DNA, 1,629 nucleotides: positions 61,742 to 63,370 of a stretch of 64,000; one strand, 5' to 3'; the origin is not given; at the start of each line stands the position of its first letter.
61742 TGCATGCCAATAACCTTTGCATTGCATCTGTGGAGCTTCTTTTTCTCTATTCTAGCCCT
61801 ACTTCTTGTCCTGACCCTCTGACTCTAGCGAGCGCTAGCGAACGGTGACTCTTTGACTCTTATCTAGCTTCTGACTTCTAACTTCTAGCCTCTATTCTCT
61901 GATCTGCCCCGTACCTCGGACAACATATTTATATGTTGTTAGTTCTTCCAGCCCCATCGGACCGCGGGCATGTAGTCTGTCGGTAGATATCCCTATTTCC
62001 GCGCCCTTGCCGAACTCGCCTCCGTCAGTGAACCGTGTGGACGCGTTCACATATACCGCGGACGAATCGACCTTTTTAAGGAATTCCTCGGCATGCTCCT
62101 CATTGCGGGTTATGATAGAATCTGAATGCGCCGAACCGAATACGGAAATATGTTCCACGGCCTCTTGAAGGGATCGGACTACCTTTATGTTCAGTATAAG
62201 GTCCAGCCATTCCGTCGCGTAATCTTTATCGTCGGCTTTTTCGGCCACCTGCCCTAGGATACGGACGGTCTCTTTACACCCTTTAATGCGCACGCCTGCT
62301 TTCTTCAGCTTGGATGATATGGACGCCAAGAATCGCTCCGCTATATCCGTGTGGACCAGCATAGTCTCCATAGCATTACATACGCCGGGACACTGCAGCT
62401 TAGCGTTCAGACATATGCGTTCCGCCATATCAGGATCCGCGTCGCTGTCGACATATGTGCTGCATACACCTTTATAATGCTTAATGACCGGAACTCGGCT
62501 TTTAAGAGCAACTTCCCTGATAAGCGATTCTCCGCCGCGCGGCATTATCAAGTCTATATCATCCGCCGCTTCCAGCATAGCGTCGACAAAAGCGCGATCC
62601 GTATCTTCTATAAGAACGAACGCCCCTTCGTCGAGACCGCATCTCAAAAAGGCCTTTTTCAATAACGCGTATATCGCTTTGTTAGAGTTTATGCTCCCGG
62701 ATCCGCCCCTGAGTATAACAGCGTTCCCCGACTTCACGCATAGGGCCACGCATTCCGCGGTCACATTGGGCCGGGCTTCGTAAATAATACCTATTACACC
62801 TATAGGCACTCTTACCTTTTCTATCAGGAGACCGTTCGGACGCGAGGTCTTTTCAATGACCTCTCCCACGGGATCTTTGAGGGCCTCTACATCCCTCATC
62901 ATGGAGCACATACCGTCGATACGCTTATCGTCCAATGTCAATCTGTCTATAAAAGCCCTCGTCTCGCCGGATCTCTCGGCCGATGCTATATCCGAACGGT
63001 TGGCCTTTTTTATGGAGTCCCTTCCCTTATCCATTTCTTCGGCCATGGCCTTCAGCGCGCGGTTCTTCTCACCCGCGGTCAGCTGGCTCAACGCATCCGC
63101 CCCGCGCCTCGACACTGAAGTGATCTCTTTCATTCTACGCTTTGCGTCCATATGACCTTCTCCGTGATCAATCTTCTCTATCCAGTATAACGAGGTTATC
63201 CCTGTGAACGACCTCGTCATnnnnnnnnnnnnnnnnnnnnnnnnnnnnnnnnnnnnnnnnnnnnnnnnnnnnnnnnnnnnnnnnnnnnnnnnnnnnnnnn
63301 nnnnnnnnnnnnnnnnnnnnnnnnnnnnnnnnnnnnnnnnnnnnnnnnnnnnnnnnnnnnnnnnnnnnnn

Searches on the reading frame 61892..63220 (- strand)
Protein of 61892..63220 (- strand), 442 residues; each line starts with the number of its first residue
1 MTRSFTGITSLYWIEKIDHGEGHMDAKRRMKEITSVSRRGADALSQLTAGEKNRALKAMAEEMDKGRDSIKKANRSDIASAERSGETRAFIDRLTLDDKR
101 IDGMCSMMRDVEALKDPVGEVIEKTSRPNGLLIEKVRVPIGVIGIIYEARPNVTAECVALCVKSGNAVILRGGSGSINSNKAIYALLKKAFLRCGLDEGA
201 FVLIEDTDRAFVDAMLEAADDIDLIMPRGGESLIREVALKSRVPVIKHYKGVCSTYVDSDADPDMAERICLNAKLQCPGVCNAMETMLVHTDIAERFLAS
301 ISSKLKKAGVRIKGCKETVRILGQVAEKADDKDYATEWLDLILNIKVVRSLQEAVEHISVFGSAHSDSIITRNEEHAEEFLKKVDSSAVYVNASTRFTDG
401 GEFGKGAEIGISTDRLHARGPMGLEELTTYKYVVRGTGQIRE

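Call 61: find_encoding_contigs(protein=window:61892-63220:-, flank=10000, max_places=2)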
Protein window:61892-63220:- (442 aa): 1 contig read that carries it; 1 place shown.
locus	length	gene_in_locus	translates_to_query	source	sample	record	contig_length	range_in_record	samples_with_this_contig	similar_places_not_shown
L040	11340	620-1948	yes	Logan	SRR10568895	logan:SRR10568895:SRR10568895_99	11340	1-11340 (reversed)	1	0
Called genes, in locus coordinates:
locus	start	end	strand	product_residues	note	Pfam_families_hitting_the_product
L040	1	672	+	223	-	?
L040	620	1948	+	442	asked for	PF00171:Aldedh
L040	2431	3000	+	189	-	PF01467:CTP_transf_like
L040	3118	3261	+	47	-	PF18930:DUF5679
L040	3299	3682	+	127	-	PF02410:RsfS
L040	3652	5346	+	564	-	PF03485:Arg_tRNA_synt_N, PF00750:tRNA-synt_1d, PF05746:DALR_1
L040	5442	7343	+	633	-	PF17757:UvrB_inter, PF02559:CarD_TRCF_RID, PF04851:ResIII, PF00270:DEAD, PF00271:Helicase_C, PF22590:Cas3-like_C_2 (faint)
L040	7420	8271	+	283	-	PF13623:SurA_N_2 (faint), PF13624:SurA_N_3 (weak), PF13145:Rotamase_2, PF13616:Rotamase_3, PF00639:Rotamase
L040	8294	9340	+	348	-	PF13623:SurA_N_2, PF13624:SurA_N_3, PF09312:SurA_N, PF13145:Rotamase_2, PF13616:Rotamase_3, PF00639:Rotamase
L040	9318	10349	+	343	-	PF04166:PdxA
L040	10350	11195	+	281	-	PF00398:RrnaAD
